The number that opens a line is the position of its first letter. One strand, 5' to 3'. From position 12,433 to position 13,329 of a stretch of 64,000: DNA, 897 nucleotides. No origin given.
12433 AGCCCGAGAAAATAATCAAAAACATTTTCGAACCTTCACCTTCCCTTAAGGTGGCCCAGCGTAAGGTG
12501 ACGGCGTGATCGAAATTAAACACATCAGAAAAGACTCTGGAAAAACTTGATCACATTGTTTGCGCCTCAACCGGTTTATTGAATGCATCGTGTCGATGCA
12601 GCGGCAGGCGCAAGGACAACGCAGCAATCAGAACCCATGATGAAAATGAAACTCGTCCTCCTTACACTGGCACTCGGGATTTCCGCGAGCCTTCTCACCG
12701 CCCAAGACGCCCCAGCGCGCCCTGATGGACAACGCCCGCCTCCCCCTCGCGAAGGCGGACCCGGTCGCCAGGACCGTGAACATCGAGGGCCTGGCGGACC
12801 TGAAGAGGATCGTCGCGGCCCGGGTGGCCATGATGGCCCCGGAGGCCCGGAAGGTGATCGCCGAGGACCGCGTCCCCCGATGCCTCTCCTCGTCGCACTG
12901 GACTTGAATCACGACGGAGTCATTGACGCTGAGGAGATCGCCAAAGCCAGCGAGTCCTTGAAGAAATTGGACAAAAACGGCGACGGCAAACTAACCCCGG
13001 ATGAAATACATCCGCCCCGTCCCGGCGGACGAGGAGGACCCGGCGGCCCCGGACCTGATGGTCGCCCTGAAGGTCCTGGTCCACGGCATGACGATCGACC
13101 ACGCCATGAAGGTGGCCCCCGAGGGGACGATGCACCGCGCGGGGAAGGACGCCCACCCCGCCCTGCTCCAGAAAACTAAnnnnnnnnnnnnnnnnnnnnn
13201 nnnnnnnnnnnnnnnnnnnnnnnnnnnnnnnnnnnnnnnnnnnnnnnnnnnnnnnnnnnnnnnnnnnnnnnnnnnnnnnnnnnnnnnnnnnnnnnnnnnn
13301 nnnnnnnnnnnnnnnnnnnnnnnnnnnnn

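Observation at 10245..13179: Two-component system paired with a divergently transcribed secreted EF-hand protein. Both share a Pro/Gly/Arg-rich low-complexity sequence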

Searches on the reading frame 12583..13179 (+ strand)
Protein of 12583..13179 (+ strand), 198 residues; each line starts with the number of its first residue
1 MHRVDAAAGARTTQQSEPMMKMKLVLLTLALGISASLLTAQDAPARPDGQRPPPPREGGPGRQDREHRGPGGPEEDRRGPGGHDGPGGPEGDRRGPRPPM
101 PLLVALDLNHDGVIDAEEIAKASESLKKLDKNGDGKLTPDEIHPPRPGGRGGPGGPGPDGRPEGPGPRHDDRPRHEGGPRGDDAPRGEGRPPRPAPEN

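Call 3: search_protein_families(library=pfam, proteins=[window:12583-13179:+], max_evalue=0.01)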
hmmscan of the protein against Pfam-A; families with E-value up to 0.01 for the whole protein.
window:12583-13179:+ (198 aa): 5 families
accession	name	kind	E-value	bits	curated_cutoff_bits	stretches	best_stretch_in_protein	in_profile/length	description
PF13202.12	EF-hand_5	-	4.8e-10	38.9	25.9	2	105-119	7-21/25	EF hand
PF00036.39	EF-hand_1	-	1.6e-07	30.8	25.4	1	124-142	4-22/29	EF hand domain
PF13405.12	EF-hand_6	-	1.8e-06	27.6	25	0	126-142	6-22/30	EF-hand domain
PF13499.12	EF-hand_7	-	6.3e-05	23.7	30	0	124-142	6-24/67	EF-hand domain pair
PF23657.1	DUF7151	-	0.0016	18.8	27.2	0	106-121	26-41/46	Domain of unknown function (DUF7151)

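Call 4: search_protein_families(library=ncbifam, proteins=[window:12583-13179:+], max_evalue=0.01)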
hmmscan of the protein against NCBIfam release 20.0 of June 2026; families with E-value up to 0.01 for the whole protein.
window:12583-13179:+ (198 aa): 3 families
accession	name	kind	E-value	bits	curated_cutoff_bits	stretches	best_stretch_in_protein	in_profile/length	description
NF053806.1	lanmdlnLanM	equivalog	0.0015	18.6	135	1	104-142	31-70/132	lanmodulin LanM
NF041410.1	XopAW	subfamily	0.0015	18.3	120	1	102-147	108-163/235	XopAW family type III secretion system calcium-binding effector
NF008965.0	PRK12309.1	equivalog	0.0072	15.4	550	1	104-143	341-380/392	transaldolase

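Call 5: find_homologous_proteins(query=window:12583-13179:+, max_evalue=0.001)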
Query window:12583-13179:+ (198 aa): 1961 proteins with E <= 0.001 among 8000 candidates; the best 120 are listed.
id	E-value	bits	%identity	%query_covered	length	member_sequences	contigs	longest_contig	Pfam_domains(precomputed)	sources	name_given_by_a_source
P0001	7.7e-107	374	100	91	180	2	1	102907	PF13405.13,PF13202.13,PF00036.39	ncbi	-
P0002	3.2e-70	254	63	35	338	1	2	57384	PF13405.13,PF23657.2,PF13499.13,PF13833.13,PF13202.13,PF10591.16,PF00036.39,PF26745.1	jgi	jgi:Ca2+-binding EF-hand superfamily protein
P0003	8.4e-69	250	46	63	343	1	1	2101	PF13405.13,PF23657.2,PF00404.25,PF13499.13,PF13833.13,PF13202.13,PF00036.39,PF26745.1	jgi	jgi:Ca2+-binding EF-hand superfamily protein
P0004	2.3e-64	235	49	65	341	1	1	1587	PF13405.13,PF23657.2,PF00404.25,PF13499.13,PF13833.13,PF13202.13,PF10591.16,PF00036.39,PF26745.1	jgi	jgi:Ca2+-binding EF-hand superfamily protein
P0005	1.7e-63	232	75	26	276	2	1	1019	PF13405.13,PF23657.2,PF13499.13,PF13833.13,PF13202.13,PF10591.16,PF00036.39,PF26745.1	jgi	jgi:Ca2+-binding EF-hand superfamily protein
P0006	1.0e-61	226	57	34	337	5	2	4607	PF13405.13,PF23657.2,PF13499.13,PF13833.13,PF13202.13,PF10591.16,PF00036.39,PF26745.1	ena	-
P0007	4.9e-60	221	71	84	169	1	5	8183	PF13405.13,PF13499.13,PF13202.13,PF00036.39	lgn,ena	-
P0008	1.2e-58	216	71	84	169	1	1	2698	PF13405.13,PF13499.13,PF13202.13,PF00036.39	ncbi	-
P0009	2.6e-58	215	51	76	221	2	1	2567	PF13405.13,PF13499.13,PF13202.13,PF00036.39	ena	-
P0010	2.0e-51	193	59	31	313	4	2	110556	PF13405.13,PF23657.2,PF00404.25,PF13499.13,PF13833.13,PF13202.13,PF10591.16,PF00036.39,PF26745.1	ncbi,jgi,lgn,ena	-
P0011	5.7e-49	185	50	76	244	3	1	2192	PF13405.13,PF23657.2,PF13499.13,PF13833.13,PF13202.13,PF00036.39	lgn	-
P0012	5.5e-47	178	56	42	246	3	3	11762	PF13405.13,PF23657.2,PF13499.13,PF13833.13,PF13202.13,PF10591.16,PF00036.39,PF26745.1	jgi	jgi:Ca2+-binding EF-hand superfamily protein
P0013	9.5e-47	178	53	53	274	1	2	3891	PF13405.13,PF23657.2,PF13499.13,PF13202.13,PF00036.39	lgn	-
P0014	1.2e-44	171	80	24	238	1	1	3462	PF13405.13,PF23657.2,PF13499.13,PF13833.13,PF13202.13,PF00036.39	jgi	jgi:hypothetical protein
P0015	4.5e-44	169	64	39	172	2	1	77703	PF13405.13,PF23657.2,PF13499.13,PF13833.13,PF13202.13,PF23564.2,PF00036.39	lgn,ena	-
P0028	8.4e-38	148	45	65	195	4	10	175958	PF13405.13,PF23657.2,PF13499.13,PF13833.13,PF13202.13,PF00036.39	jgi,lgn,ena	jgi:hypothetical protein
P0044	3.0e-35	140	41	71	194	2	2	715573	PF13405.13,PF23657.2,PF13499.13,PF13833.13,PF13202.13,PF00036.39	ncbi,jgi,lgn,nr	ncbi:MAG TPA: EF-hand domain-containing protein [Verrucomicrobiae bacterium]|jgi:hypothetical protei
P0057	8.3e-35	138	81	24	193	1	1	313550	PF13405.13,PF23657.2,PF13499.13,PF13202.13,PF00036.39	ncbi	-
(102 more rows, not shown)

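Call 7: find_encoding_contigs(protein=P0001, flank=10000, max_places=3)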
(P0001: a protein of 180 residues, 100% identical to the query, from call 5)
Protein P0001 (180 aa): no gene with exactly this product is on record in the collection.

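Call 8: find_encoding_contigs(protein=P0007, flank=8000, max_places=5)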
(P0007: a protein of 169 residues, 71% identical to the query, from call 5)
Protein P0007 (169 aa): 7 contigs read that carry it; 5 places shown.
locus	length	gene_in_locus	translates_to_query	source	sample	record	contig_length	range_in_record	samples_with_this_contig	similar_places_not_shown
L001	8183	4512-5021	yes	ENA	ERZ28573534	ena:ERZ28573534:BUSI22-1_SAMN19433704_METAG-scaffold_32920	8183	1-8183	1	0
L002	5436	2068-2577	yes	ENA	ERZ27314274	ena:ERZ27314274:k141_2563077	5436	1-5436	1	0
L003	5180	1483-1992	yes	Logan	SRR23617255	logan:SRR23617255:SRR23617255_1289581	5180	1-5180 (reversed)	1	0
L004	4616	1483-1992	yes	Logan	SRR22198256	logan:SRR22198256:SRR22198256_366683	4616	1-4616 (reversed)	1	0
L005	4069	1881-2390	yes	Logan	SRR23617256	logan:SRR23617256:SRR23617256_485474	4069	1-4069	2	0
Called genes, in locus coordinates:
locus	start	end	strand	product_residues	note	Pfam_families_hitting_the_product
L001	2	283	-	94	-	?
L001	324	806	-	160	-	PF01047:MarR (weak), PF12802:MarR_2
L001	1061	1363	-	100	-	-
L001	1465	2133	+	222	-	PF13847:Methyltransf_31, PF08241:Methyltransf_11, PF08242:Methyltransf_12, PF13649:Methyltransf_25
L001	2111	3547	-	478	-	PF00672:HAMP, PF00512:HisKA, PF02518:HATPase_c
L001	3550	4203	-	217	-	PF00072:Response_reg, PF00486:Trans_reg_C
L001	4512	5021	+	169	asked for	PF13499:EF-hand_7 (faint), PF00036:EF-hand_1 (faint), PF13202:EF-hand_5 (faint), PF13405:EF-hand_6 (faint)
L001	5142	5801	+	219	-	PF01726:LexA_DNA_bind, PF00717:Peptidase_S24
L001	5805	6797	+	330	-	PF00817:IMS, PF14520:HHH_5 (faint)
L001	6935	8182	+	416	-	?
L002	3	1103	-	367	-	?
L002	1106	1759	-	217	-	PF00072:Response_reg, PF00486:Trans_reg_C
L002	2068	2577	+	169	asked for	PF13499:EF-hand_7 (faint), PF00036:EF-hand_1 (faint), PF13202:EF-hand_5 (faint), PF13405:EF-hand_6 (faint)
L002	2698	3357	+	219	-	PF01726:LexA_DNA_bind, PF00717:Peptidase_S24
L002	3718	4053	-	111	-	-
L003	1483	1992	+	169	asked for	PF13499:EF-hand_7 (faint), PF00036:EF-hand_1 (faint), PF13202:EF-hand_5 (faint), PF13405:EF-hand_6 (faint)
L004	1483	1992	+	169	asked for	PF13499:EF-hand_7 (faint), PF00036:EF-hand_1 (faint), PF13202:EF-hand_5 (faint), PF13405:EF-hand_6 (faint)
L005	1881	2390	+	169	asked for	PF13499:EF-hand_7 (faint), PF00036:EF-hand_1 (faint), PF13202:EF-hand_5 (faint), PF13405:EF-hand_6 (faint)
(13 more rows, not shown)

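Call 9: find_encoding_contigs(protein=P0044, flank=6000, max_places=2)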
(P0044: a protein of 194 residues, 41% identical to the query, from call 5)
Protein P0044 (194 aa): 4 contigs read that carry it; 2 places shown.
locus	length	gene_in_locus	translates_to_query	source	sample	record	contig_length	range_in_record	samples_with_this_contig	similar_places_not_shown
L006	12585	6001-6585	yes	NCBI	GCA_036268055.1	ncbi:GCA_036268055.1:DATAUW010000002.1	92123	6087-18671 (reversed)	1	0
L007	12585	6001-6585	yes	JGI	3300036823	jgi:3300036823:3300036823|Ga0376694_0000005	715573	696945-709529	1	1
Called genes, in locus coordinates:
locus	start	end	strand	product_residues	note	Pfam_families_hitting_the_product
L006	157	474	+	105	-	-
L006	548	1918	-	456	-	PF07690:MFS_1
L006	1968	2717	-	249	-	-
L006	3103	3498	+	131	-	PF07681:DoxX (weak)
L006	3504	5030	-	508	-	PF00672:HAMP, PF00512:HisKA, PF02518:HATPase_c, PF13581:HATPase_c_2 (weak)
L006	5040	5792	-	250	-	PF00072:Response_reg, PF00486:Trans_reg_C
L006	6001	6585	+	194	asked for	PF00036:EF-hand_1 (faint), PF13202:EF-hand_5 (faint), PF13405:EF-hand_6 (faint), PF13499:EF-hand_7 (faint), PF13833:EF-hand_8 (faint), PF23657:DUF7151 (faint)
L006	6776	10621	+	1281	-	PF02574:S-methyl_trans, PF00809:Pterin_bind, PF02607:B12-binding_2, PF02310:B12-binding, PF02965:Met_synt_B12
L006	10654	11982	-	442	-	PF16317:Glyco_hydro_99 (weak)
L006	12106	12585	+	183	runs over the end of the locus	PF12804:NTP_transf_3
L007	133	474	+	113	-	-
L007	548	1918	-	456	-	PF07690:MFS_1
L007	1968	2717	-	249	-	-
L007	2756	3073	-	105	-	-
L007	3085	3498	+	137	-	PF07681:DoxX (weak), PF13564:DoxX_2 (faint)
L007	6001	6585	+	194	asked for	PF00036:EF-hand_1 (faint), PF13202:EF-hand_5 (faint), PF13405:EF-hand_6 (faint), PF13499:EF-hand_7 (faint), PF13833:EF-hand_8 (faint), PF23657:DUF7151 (faint)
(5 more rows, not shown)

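Call 10: find_encoding_contigs(protein=P0028, flank=6000, max_places=2)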
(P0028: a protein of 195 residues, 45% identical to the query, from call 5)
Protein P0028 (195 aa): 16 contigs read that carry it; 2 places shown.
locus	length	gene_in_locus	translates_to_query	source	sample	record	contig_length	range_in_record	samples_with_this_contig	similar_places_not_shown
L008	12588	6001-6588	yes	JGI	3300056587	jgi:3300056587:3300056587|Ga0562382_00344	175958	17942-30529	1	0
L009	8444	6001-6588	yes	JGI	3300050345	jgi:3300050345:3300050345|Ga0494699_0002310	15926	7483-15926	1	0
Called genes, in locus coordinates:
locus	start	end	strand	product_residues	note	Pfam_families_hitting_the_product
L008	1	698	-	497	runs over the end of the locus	PF00672:HAMP, PF00512:HisKA, PF13581:HATPase_c_2 (weak), PF02518:HATPase_c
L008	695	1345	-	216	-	PF00072:Response_reg, PF00486:Trans_reg_C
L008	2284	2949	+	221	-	PF14240:YHYH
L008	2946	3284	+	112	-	-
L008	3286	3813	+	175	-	PF20243:MbnP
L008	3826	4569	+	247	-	PF03150:CCP_MauG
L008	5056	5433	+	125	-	PF00775:Dioxygenase_C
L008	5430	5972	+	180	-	PF00072:Response_reg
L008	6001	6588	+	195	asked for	PF00036:EF-hand_1 (faint), PF13202:EF-hand_5 (faint), PF13405:EF-hand_6 (faint), PF13499:EF-hand_7 (faint), PF13833:EF-hand_8 (faint), PF23657:DUF7151 (faint)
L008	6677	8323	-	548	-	PF03631:Virul_fac_BrkB, PF02082:Rrf2 (weak)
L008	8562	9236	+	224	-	-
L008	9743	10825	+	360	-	-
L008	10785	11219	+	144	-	-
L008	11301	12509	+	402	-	PF07592:DDE_Tnp_ISAZ013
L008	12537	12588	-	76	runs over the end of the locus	-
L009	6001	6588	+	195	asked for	PF00036:EF-hand_1 (faint), PF13202:EF-hand_5 (faint), PF13405:EF-hand_6 (faint), PF13499:EF-hand_7 (faint), PF13833:EF-hand_8 (faint), PF23657:DUF7151 (faint)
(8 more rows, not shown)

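Call 11: find_encoding_contigs(protein=P0057, flank=6000, max_places=2)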
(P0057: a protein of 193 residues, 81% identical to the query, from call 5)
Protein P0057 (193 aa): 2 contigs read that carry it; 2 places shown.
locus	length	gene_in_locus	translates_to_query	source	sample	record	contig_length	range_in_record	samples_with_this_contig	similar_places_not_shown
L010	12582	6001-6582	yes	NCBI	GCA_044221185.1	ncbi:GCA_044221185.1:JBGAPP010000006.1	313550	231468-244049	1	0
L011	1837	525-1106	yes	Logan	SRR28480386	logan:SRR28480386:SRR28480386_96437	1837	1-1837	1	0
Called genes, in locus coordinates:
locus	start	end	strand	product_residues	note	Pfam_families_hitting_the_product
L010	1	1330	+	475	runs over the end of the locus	PF00884:Sulfatase, PF16347:SGSH_C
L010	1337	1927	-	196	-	-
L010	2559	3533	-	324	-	PF03400:DDE_Tnp_IS1 (weak)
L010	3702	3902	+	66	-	-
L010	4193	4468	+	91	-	-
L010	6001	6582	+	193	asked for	PF00036:EF-hand_1 (faint), PF13202:EF-hand_5 (faint), PF13405:EF-hand_6 (faint), PF13499:EF-hand_7 (faint), PF23657:DUF7151 (faint)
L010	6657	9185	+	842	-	PF07635:PSCyt1, PF07583:PSCyt2, PF07587:PSD1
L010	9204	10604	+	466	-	PF07394:DUF1501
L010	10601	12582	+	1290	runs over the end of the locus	PF07635:PSCyt1 (faint), PF13442:Cytochrome_CBB3 (weak), PF07626:PSD3, PF07637:PSD5 (faint), PF07631:PSD4, PF07627:PSCyt3, PF07624:PSD2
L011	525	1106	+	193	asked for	PF00036:EF-hand_1 (faint), PF13202:EF-hand_5 (faint), PF13405:EF-hand_6 (faint), PF13499:EF-hand_7 (faint), PF23657:DUF7151 (faint)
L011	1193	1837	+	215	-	?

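Call 50: find_related_loci(query=A2, collection=metagenome_contigs, flank=6000)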
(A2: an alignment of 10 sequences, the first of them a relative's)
Query A2 (180 aa) in metagenome_contigs; peptide patterns used: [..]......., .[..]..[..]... (x = any residue, [..] = any of these).
600 stretches matched a pattern (row limit reached: there are more); 157 encode a relative of the query (tblastn E <= 1e-3); the best 80 are kept; 80 distinct loci.
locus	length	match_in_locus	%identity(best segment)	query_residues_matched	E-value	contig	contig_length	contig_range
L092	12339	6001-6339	59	1-135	2e-35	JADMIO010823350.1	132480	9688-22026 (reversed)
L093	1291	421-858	52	2-137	1e-24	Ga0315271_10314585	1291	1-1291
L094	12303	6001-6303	48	1-130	3e-24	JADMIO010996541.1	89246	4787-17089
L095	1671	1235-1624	52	2-130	9e-24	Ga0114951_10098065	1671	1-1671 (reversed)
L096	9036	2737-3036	50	3-134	6e-22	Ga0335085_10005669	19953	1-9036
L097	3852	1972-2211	61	57-137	1e-21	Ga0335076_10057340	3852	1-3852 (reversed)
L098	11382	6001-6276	58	79-164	5e-21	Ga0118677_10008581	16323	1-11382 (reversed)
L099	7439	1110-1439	47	5-134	1e-20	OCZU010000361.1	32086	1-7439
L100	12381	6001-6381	45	1-147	3e-20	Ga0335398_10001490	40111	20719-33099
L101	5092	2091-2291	71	83-147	2e-20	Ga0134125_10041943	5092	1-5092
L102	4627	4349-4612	44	8-130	3e-20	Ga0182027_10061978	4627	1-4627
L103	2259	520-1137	60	68-146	4e-20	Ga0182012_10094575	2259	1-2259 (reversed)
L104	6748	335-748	64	62-139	5e-20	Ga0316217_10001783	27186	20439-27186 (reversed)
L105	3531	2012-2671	44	1-126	6e-20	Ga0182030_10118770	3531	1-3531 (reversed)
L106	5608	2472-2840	40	2-169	1e-19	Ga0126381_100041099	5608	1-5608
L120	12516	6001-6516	38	1-133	2e-18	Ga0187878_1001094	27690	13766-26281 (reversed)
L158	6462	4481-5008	75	83-130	4e-16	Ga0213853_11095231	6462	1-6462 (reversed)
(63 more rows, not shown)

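Call 63: predict_structure(alignment_id=A2)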
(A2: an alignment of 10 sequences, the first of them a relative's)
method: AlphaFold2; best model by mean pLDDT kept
length: 180 residues; sequences in the alignment: 10
mean_pLDDT: 53.9   pTM: 0.19
mean pLDDT of the five models: 53.9, 53.4, 52.4, 50.6, 48.0
residues with pLDDT >= 90: 0; 70-90: 20; 50-70: 79; < 50: 81
segments of 3 or more residues with pLDDT < 50: 39-67, 69-76, 131-136, 138-148, 150-157, 159-171
pLDDT, mean of each block of 10 residues (from residue 1): 69 68 53 53 42 43 42 47 57 61 65 68 68 46 44 46 46 51
secondary structure, 60 per line:
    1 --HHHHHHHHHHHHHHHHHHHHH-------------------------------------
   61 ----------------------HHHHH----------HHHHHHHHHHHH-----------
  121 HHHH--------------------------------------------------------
elements in order: H3-23 H83-87 H98-109 H121-124

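Call 69: list_cluster_members(proteins=[P0001, P0121])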
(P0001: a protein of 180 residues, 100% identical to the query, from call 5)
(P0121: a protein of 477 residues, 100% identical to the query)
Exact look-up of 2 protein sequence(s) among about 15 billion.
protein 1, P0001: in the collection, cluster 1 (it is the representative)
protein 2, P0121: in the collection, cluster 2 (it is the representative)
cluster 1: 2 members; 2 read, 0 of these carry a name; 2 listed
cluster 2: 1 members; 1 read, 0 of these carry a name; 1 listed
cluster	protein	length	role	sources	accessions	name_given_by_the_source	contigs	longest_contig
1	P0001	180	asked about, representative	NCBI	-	-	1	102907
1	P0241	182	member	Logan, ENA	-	-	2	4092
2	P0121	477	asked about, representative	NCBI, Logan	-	-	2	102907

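Call 81: search_protein_families(library=ncbifam, proteins=[L006:3504-5030:-, L006:5040-5792:-], max_evalue=1e-20)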
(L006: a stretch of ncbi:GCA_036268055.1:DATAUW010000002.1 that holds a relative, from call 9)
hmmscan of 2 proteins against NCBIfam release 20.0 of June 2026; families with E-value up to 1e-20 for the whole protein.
L006:3504-5030:- (508 aa): 44 families (the best 25 are shown)
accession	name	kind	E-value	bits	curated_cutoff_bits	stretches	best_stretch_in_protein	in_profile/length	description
NF012163.2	BaeS_SmeS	equivalog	9.1e-55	186.4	500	1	216-504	166-456/457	sensor histidine kinase efflux regulator BaeS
NF045900.1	HisKinCpxALeg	equivalog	1.2e-54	185.8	800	1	223-502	161-447/451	two-component system sensor histidine kinase CpxA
NF007898.0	PRK10604.1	equivalog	8e-53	180.1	478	1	223-503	144-420/433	two-component system sensor histidine kinase RstB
NF007007.0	PRK09470.1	equivalog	1e-52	179.6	486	1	210-502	166-455/463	envelope stress sensor histidine kinase CpxA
NF007837.0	PRK10549.1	equivalog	8.2e-52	176.4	603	1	214-504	165-456/466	envelope stress sensor histidine kinase BaeS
NF033092.0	HK_WalK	equivalog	5.4e-50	170.6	725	1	290-500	372-588/594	cell wall metabolism sensor histidine kinase WalK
TIGR01386.1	cztS_silS_copS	subfamily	5.1e-49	167.5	292.55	1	194-499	143-451/457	heavy metal sensor histidine kinase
NF046044.1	PnpS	equivalog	1.1e-46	159.7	400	1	290-499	170-384/390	two-component system histidine kinase PnpS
NF008312.0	PRK11100.1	equivalog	7.7e-46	156.9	356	1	217-503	185-471/477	two-component system sensor histidine kinase CreC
TIGR02966.1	phoR_proteo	equivalog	1.1e-43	149.6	334.2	1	289-495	113-324/333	phosphate regulon sensor histidine kinase PhoR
NF040691.1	MtrAB_MtrB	equivalog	5.9e-43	147.6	450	1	216-488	190-474/507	MtrAB system histidine kinase MtrB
NF041735.1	hist_kin_RppB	equivalog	3.4e-37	128.3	400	1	290-497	216-430/438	two-component system sensor histidine kinase RppB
NF012226.0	AdeS_HK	equivalog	2.4e-36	125.6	500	1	213-496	56-344/353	two-component sensor histidine kinase AdeS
NF007004.0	PRK09467.1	equivalog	6.4e-36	124.1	415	1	214-502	156-432/440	two-component system sensor histidine kinase EnvZ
NF033091.0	HK_VanS_ACDEFG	equivalog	1.1e-35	123.1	400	1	222-493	2-282/293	vancomycin resistance histidine kinase VanS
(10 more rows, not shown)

L006:5040-5792:- (250 aa): 38 families (the best 25 are shown)
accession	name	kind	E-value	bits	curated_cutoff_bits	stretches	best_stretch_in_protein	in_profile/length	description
NF008199.0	PRK10955.1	equivalog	5.3e-59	200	341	1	19-244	3-229/232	envelope stress response regulator transcription factor CpxR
NF007005.1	PRK09468.1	equivalog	8e-59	198.9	331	1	17-245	3-233/237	osmolarity response regulator transcription factor OmpR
NF045944.1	ResRegRpaBCyano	equivalog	4.2e-55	186.6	330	1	21-243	1-227/229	response regulator transcription factor RpaB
NF040689.1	MtrAB_MtrA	equivalog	1.6e-54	184.6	300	1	20-241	1-216/219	MtrAB system response regulator MtrA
NF007982.1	PRK10710.1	equivalog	1.9e-54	184.8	380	1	16-241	6-225/235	envelope stress response regulator BaeR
NF040534.1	resp_reg_YycF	equivalog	2.7e-54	183.9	340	1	19-246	2-230/231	response regulator YycF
TIGR02154.1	PhoB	equivalog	8.3e-53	179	296.2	1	18-242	3-224/226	phosphate regulon transcriptional regulator PhoB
NF008296.0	PRK11083.1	equivalog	1.1e-52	178.7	273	1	17-242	3-224/228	two-component system response regulator CreB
NF053854.1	RespRegPhoBBctds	equivalog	1.2e-52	178.6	270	1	20-228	1-212/225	two-component system response regulator PhoB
NF033117.2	vanR_ACDEGLN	exception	3.9e-50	170.5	350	1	20-242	1-224/226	VanR-ABDEGLN family response regulator transcription factor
TIGR01387.1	cztR_silR_copR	subfamily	4.8e-49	167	279.2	1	20-242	1-217/218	heavy metal response regulator transcription factor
NF041733.1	resp_reg_CseB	equivalog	4.8e-48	163.5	350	1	19-242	2-225/228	two-component system response regulator CseB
NF007977.0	PRK10701.1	equivalog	1.9e-46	158.5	330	1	19-244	3-234/241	two-component system response regulator RstA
NF041209.1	resp_regPieR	equivalog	1.2e-45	155.9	450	1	19-242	2-226/231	two component system response regulator PieR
NF033120.0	vanR_FM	exception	7.4e-43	146.8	460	1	19-242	5-228/231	vancomycin resistance response regulator transcription factor, VanR-F/VanR-M family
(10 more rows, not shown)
